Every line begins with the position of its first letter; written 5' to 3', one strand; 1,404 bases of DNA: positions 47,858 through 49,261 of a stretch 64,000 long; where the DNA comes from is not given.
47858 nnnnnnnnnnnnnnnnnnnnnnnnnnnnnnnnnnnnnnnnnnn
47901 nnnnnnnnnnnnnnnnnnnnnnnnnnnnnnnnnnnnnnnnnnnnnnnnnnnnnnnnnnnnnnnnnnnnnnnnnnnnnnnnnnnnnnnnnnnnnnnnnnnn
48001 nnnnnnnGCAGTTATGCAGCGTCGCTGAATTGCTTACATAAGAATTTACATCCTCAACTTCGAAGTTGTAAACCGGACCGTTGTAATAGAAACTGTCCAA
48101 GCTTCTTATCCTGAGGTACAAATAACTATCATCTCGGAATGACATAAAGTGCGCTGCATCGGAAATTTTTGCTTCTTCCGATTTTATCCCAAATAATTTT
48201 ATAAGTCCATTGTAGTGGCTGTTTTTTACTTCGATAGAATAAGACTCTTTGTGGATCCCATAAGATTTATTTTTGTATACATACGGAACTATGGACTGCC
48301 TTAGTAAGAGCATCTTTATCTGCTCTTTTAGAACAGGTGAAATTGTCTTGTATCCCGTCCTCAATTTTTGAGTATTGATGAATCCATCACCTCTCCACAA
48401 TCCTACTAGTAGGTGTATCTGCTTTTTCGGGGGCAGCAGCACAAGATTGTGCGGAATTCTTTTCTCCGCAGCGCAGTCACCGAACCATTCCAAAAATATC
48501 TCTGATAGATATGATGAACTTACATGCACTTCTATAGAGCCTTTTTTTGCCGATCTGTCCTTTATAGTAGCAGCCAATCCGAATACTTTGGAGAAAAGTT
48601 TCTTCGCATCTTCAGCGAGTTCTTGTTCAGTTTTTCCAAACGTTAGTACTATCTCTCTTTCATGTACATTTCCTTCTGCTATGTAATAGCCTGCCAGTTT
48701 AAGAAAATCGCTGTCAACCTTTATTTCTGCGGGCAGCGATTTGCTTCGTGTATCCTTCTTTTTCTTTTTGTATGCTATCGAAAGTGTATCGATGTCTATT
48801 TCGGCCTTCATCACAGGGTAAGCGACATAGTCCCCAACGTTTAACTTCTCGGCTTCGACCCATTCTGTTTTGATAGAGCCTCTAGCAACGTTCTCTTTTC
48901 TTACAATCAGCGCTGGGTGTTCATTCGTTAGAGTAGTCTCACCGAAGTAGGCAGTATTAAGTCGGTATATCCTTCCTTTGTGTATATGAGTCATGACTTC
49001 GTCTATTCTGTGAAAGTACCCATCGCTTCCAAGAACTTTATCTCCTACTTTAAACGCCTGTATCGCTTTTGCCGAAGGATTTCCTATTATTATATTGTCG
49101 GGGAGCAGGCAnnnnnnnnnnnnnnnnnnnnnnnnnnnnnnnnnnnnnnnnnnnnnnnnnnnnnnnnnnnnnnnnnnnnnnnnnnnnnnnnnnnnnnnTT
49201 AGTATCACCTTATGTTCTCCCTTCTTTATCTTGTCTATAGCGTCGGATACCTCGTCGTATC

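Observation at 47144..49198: Full-size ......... intein inserted in the conserved WCPG/CG motif of 2-oxoacid:ferredoxin oxidoreductase beta subunit (korB)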

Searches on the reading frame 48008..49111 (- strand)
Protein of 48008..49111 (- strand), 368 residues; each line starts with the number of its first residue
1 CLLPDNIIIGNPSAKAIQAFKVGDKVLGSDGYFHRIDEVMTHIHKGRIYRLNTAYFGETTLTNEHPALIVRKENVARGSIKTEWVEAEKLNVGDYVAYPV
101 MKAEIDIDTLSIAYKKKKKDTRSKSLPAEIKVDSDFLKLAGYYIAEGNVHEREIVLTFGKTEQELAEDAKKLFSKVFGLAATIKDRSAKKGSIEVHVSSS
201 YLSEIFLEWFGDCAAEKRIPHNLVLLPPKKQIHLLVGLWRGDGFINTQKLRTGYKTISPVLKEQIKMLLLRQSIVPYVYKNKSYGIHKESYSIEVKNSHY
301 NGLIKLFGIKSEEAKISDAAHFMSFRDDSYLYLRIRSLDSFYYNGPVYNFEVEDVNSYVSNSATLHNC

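Call 14: search_solved_structures(query=window:48008-49111:-, show_alignments=2, max_evalue=0.01)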
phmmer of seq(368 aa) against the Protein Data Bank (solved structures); distinct sequences matched with E-value up to 0.01: 2.
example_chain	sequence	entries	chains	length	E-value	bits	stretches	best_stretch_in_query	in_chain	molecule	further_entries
2cw7_A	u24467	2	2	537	6.7e-06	29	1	129-273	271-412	Endonuclease PI-PkoII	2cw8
7qsu_A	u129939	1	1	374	0.0012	21.6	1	75-297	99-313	V-ATPase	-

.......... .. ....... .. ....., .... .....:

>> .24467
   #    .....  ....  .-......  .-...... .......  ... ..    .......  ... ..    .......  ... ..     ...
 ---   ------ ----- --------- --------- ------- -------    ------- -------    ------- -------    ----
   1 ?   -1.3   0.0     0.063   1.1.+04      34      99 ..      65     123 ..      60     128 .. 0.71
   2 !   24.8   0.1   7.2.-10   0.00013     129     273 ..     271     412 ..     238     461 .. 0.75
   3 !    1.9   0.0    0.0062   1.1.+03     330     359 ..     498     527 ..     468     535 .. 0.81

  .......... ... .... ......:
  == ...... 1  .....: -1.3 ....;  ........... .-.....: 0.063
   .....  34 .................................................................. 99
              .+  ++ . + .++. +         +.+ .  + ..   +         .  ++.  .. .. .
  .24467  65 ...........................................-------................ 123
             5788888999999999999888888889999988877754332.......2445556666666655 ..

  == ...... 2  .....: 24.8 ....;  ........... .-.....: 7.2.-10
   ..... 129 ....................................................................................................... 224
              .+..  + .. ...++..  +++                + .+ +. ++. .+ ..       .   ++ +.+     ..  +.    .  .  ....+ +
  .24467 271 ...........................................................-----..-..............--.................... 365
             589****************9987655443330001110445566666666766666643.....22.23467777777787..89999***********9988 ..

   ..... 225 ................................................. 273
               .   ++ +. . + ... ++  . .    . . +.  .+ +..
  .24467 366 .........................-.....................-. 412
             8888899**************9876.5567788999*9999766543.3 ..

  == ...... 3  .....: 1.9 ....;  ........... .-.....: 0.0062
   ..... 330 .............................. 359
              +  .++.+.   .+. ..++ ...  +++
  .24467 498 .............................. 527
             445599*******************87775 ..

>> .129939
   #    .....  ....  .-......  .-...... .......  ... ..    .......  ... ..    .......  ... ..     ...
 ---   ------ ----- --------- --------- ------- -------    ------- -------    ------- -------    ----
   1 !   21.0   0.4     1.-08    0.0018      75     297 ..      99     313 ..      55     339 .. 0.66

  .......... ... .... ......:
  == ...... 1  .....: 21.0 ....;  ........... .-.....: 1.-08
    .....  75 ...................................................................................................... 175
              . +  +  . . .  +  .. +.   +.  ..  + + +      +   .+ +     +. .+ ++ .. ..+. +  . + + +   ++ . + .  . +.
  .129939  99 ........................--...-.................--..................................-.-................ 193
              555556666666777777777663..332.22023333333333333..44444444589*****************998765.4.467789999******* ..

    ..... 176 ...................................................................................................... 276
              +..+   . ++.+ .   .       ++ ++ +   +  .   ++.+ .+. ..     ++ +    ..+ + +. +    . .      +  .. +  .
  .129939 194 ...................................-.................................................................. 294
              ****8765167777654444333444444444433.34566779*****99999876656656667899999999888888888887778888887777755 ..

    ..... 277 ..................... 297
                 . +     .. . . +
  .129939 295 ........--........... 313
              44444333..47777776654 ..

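Call 34: find_related_loci(query=A1, collection=genome_contigs, flank=3000)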
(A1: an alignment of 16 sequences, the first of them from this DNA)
Query A1 (368 aa) in genome_contigs; peptide patterns used: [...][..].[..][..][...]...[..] (x = any residue, [..] = any of these).
123 stretches matched a pattern; 100 encode a relative of the query (tblastn E <= 1e-3); the best 80 are kept; 80 distinct loci.
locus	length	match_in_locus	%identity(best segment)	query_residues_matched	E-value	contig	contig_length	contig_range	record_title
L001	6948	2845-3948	74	1-368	0e+0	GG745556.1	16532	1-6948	MAG: Candidatus Parvarchaeum acidophilus ARMAN-5 genomic scaffold Scf_ARM5contig_1671, whole genome shotgun sequence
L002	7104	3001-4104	74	1-368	0e+0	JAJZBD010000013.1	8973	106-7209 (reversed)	MAG: Nanoarchaeota archaeon isolate HSP2.bin18 NODE_5079_length_8973_cov_5.329641, whole genome shotgun sequence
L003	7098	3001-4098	70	1-368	3e-173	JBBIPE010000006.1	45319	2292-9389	MAG: archaeon isolate QH1S170213_bin_296 NODE_42_length_45319_cov_14.3993, whole genome shotgun sequence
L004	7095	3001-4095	70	1-368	4e-171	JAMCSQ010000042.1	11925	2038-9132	MAG: Candidatus Parvarchaeota archaeon isolate FK_Sedi_A_Bin.204 NODE_13777_length_11925_cov_12.356, whole genome shotgu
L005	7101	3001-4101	68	1-368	7e-169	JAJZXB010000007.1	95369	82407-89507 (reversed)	MAG: Thermoplasmata archaeon isolate TL1-3.bin39 NODE_121_length_95369_cov_67.966947, whole genome shotgun sequence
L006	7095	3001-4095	67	1-368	2e-164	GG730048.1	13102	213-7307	MAG: Candidatus Parvarchaeum acidiphilum ARMAN-4 genomic scaffold Scf_ARM4contig_1679, whole genome shotgun sequence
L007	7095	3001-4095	51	1-368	6e-116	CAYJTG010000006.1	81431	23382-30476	MAG TPA_asm: uncultured archaeon isolate ERP125453_co1_24 genome assembly, contig: NODE_157_length_81431_cov_20.346834,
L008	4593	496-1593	48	1-368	5e-114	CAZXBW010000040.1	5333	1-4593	MAG TPA_asm: uncultured Nitrososphaerota archaeon isolate SRP098346_co1_452 genome assembly, contig: NODE_22936_length_5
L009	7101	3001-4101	46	1-368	1e-108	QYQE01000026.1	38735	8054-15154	MAG: Nitrosopumilales archaeon isolate PowLak16_MAG10 c_000000019251, whole genome shotgun sequence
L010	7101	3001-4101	48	1-368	2e-108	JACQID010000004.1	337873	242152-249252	MAG: Candidatus Aenigmatarchaeota archaeon isolate NC_groundwater_1116_Ag_S-0.1um_45_568 S_p1_S3_coassembly_k141_873415,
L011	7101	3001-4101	47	1-368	9e-108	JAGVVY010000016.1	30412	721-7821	MAG: Candidatus Aenigmatarchaeota archaeon isolate RIFCSPHIGHO2_02_FULL_49_46 rifcsphigho2_02_scaffold_2008, whole genom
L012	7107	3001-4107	45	1-368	5e-105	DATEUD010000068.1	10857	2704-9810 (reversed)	MAG TPA_asm: Nitrososphaera sp. isolate SMAG_U8332 k141_2738703, whole genome shotgun sequence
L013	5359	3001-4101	48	1-368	2e-104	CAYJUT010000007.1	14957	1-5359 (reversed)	MAG TPA_asm: uncultured archaeon isolate ERP125453_co1_151 genome assembly, contig: NODE_4174_length_14957_cov_32.090122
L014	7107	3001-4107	45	1-368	3e-103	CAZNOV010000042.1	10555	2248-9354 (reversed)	MAG TPA_asm: uncultured Nitrososphaera sp. isolate binchicken_co21_295 genome assembly, contig: NODE_5190_length_10555_c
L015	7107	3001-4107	45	1-368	2e-101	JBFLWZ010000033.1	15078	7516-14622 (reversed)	MAG: Thermoproteota archaeon isolate MAG045 MAG045_33, whole genome shotgun sequence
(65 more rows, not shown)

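Call 46: predict_structure(alignment_id=A1)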
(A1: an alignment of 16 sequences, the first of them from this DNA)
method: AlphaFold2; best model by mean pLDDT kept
length: 368 residues; sequences in the alignment: 16
mean_pLDDT: 93.2   pTM: 0.91
mean pLDDT of the five models: 93.2, 92.5, 92.3, 92.2, 91.6
residues with pLDDT >= 90: 309; 70-90: 57; 50-70: 2; < 50: 0
segments of 3 or more residues with pLDDT < 50: none
pLDDT, mean of each block of 10 residues (from residue 1): 95 93 97 96 97 95 97 90 97 97 95 81 84 97 94 92 96 95 94 94 93 91 95 96 91 94 96 94 89 93 91 80 87 97 97 95 92
secondary structure, 60 per line:
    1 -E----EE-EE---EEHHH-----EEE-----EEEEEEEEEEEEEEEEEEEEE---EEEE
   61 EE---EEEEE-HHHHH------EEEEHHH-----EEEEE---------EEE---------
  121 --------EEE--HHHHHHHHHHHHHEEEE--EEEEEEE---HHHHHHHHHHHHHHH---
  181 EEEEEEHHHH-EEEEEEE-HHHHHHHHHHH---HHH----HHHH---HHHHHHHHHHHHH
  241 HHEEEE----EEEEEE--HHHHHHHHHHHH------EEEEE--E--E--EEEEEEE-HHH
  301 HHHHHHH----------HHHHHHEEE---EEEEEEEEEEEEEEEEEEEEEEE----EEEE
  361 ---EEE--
elements in order: E25-27 E33-53 E57-62 E66-70 H72-76 E83-86 E95-99 E109-111 E129-131 H134-146 E147-150 E153-159 H163-177 E181-186 H187-190 E192-198 H200-210 H221-224 H228-242 E243-246 E251-256 H259-270 E277-281 E290-296 H298-307 H318-323 E324-326 E330-352 E357-360 E364-366

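Call 48: search_protein_representatives(protein=window:48011-49111:-)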
Query: 367 residues. Proteins with E-value up to 0.001 (for the whole library): 5776; up to 1e-10: 2389; up to 1e-30: 143. The best 150 are listed.
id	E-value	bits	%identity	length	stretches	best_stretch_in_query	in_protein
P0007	2.6e-142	490.8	62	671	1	1-367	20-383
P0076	1.2e-97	343.9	46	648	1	1-367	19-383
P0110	2.5e-79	283.7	43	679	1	1-367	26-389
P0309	1.0e-69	252.0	27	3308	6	1-357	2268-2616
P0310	3.7e-66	240.4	38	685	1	1-362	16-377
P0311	3.1e-65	237.3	38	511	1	1-367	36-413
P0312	1.1e-61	225.7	33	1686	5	82-359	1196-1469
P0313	1.8e-60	221.6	38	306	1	46-339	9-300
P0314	6.1e-60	219.9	37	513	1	1-367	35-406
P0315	6.3e-56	206.7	44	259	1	1-241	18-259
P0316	7.4e-54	199.9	28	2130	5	1-367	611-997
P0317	1.6e-53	198.8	39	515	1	1-367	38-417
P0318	2.7e-53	198.1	27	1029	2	1-367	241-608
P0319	1.6e-50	188.9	36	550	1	1-367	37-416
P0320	4.7e-50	187.4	34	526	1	3-367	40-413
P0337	1.8e-41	159.2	37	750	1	1-367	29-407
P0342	7.3e-40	153.9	34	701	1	1-367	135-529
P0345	1.6e-39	152.8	33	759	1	1-367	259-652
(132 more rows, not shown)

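Call 49: fold_search(model_id=the predicted structure, library=pdb)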
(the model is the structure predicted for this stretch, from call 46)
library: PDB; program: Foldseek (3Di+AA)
matches with E <= 10: 590; with E <= 0.001: 70
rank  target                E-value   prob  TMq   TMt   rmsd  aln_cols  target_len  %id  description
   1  7qss                  6.6e-23  1.00  0.73  0.63   7.2       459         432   15  Crystal structure of homing endonuclease-associated TliVMA intein (C1A) (released 2022-03-30)
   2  7qsu                  2.1e-22  1.00  0.77  0.77   4.8       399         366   19  Crystal structure of homing endonuclease-associated TliVMA intein (C1A, d333-339) (released 2022-03-30)
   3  1vde_A                4.4e-17  1.00  0.57  0.51   7.4       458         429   14  PI-SCEI, A HOMING ENDONUCLEASE WITH PROTEIN SPLICING ACTIVITY (released 1998-04-08)
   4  1ef0_A                7.3e-17  1.00  0.59  0.53   7.2       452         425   15  CRYSTAL STRUCTURE OF PI-SCEI MINIPRECURSOR (released 2000-06-07)
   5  2cw7                  9.6e-17  1.00  0.67  0.48  10.7       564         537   16  Crystal structure of intein homing endonuclease II (released 2006-04-18)
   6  1vde_B                1.5e-16  1.00  0.58  0.52   7.7       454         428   15  PI-SCEI, A HOMING ENDONUCLEASE WITH PROTEIN SPLICING ACTIVITY (released 1998-04-08)
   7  1jva_B                1.5e-16  1.00  0.58  0.51   7.0       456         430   14  CRYSTAL STRUCTURE OF THE VMA1-DERIVED ENDONUCLEASE BEARING THE N AND C EXTEIN PROPEPTIDES (released 2002-08-29)
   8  7qst                  7.0e-16  1.00  0.60  0.61   7.5       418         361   14  Crystal structure of homing endonuclease-associated PhoVMA intein (C1A) (released 2022-03-30)
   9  1jva_A                9.3e-15  1.00  0.55  0.49   8.6       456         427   14  CRYSTAL STRUCTURE OF THE VMA1-DERIVED ENDONUCLEASE BEARING THE N AND C EXTEIN PROPEPTIDES (released 2002-08-29)
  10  1um2_B                1.7e-14  1.00  0.58  0.53   7.6       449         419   15  Crystal Structure of the Vma1-Derived Endonuclease with the Ligated Extein Segment (released 2004-09-22)
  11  1dq3                  4.4e-14  1.00  0.60  0.50   7.5       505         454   10  CRYSTAL STRUCTURE OF AN ARCHAEAL INTEIN-ENCODED HOMING ENDONUCLEASE PI-PFUI (released 2000-07-05)
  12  1ef0_B                1.1e-13  1.00  0.54  0.51   8.1       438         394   15  CRYSTAL STRUCTURE OF PI-SCEI MINIPRECURSOR (released 2000-06-07)
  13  1dfa                  1.2e-13  1.00  0.55  0.51   9.0       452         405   15  CRYSTAL STRUCTURE OF PI-SCEI IN C2 SPACE GROUP (released 1999-12-08)
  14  1um2_A                2.8e-13  1.00  0.57  0.51   8.4       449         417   14  Crystal Structure of the Vma1-Derived Endonuclease with the Ligated Extein Segment (released 2004-09-22)
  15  1lws_A                4.2e-13  1.00  0.58  0.52   7.3       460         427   15  Crystal structure of the intein homing endonuclease PI-SceI bound to its recognition sequence (released 2002-09-27)
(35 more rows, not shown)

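Call 60: search_protein_families(library=pfam, proteins=[P0311, P0314, P0319, P0310, P0337, P0342, P0345], max_evalue=0.0001)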
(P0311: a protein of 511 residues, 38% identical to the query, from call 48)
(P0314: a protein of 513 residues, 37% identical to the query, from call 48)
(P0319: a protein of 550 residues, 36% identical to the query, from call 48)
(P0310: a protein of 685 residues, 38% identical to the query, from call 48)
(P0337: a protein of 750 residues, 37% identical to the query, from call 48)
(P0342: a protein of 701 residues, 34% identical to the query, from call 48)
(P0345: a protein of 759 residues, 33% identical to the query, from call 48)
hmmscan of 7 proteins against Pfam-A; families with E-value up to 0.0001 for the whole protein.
P0311 (511 aa): 3 families
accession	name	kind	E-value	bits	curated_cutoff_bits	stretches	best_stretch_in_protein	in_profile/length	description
PF01592.21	NifU_N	-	3.2e-38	131.2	22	2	406-505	26-125/127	NifU-like N terminal domain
PF14528.11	LAGLIDADG_3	-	5.8e-14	52.6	22.5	1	276-355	4-80/82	LAGLIDADG-like domain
PF14890.11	Intein_splicing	-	1e-13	51.8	35.8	1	49-413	30-155/155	Intein splicing domain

P0314 (513 aa): 3 families
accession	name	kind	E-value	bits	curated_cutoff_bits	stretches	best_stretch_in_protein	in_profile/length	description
PF01592.21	NifU_N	-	3.5e-44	150.5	22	2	403-495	30-124/127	NifU-like N terminal domain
PF14528.11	LAGLIDADG_3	-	6.6e-11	42.7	22.5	1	275-340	6-74/82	LAGLIDADG-like domain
PF14890.11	Intein_splicing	-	2.3e-09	37.7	35.8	1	64-406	37-155/155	Intein splicing domain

P0319 (550 aa): 3 families
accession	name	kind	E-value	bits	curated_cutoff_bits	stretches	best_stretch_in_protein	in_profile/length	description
PF01592.21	NifU_N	-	1.9e-32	112.5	22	1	412-513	29-125/127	NifU-like N terminal domain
PF14528.11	LAGLIDADG_3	-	4.9e-17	62.4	22.5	1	278-359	5-81/82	LAGLIDADG-like domain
PF14890.11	Intein_splicing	-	7e-09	36.1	35.8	1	63-416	28-155/155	Intein splicing domain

P0310 (685 aa): 4 families
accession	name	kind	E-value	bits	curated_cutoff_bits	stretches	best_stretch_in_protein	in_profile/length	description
PF02775.26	TPP_enzyme_C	-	4.1e-29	101.8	21.9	1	412-559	2-151/151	Thiamine pyrophosphate enzyme, C-terminal TPP binding domain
PF14528.11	LAGLIDADG_3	-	5.5e-13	49.4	22.5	1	247-324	2-82/82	LAGLIDADG-like domain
PF12367.13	PFO_beta_C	-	1.1e-10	41.9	24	1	563-649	1-63/66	Pyruvate ferredoxin oxidoreductase beta subunit C terminal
PF14890.11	Intein_splicing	-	3e-08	34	35.8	1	47-374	34-147/155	Intein splicing domain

P0337 (750 aa): 4 families
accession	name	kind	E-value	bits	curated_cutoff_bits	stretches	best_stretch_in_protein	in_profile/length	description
PF00501.34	AMP-binding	-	1.9e-32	113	29.9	1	378-574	178-377/384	AMP-binding enzyme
PF13193.12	AMP-binding_C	-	1.7e-28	99.8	24.5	1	638-716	1-76/76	AMP-binding enzyme C-terminal domain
PF14528.11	LAGLIDADG_3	-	1.6e-15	57.5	22.5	2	264-350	4-80/82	LAGLIDADG-like domain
PF14890.11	Intein_splicing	-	2.5e-08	34.3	35.8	1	59-407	37-155/155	Intein splicing domain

P0342 (701 aa): 6 families
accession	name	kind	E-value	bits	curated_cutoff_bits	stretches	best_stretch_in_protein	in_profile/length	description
PF07992.20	Pyr_redox_2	-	9.8e-48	163.5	26.1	2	515-685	117-291/291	Pyridine nucleotide-disulphide oxidoreductase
PF00070.33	Pyr_redox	-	7.7e-18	65.2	22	1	539-611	1-80/82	Pyridine nucleotide-disulphide oxidoreductase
PF13738.12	Pyr_redox_3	-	2.2e-16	60.4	30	1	533-668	160-305/305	Pyridine nucleotide-disulphide oxidoreductase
PF14528.11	LAGLIDADG_3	-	2.6e-14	53.7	22.5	1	383-444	3-71/82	LAGLIDADG-like domain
PF01266.30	DAO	-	4.6e-08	33.4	27.9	0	60-130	150-225/353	FAD dependent oxidoreductase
PF03486.20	HI0933_like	-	5.6e-05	23.1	50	0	4-38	2-36/244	HI0933-like protein Rossmann domain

P0345 (759 aa): 4 families
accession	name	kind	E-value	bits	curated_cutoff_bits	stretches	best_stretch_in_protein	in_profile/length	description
PF00534.26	Glycos_transf_1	-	1.6e-11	44.5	26.4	1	653-686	108-141/172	Glycosyl transferases group 1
PF14890.11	Intein_splicing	-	3.3e-11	43.6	35.8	1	273-652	21-155/155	Intein splicing domain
PF14528.11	LAGLIDADG_3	-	3.2e-10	40.5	22.5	0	507-557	3-52/82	LAGLIDADG-like domain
PF13692.12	Glyco_trans_1_4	-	2e-09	38.3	27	1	650-688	89-127/142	Glycosyl transferases group 1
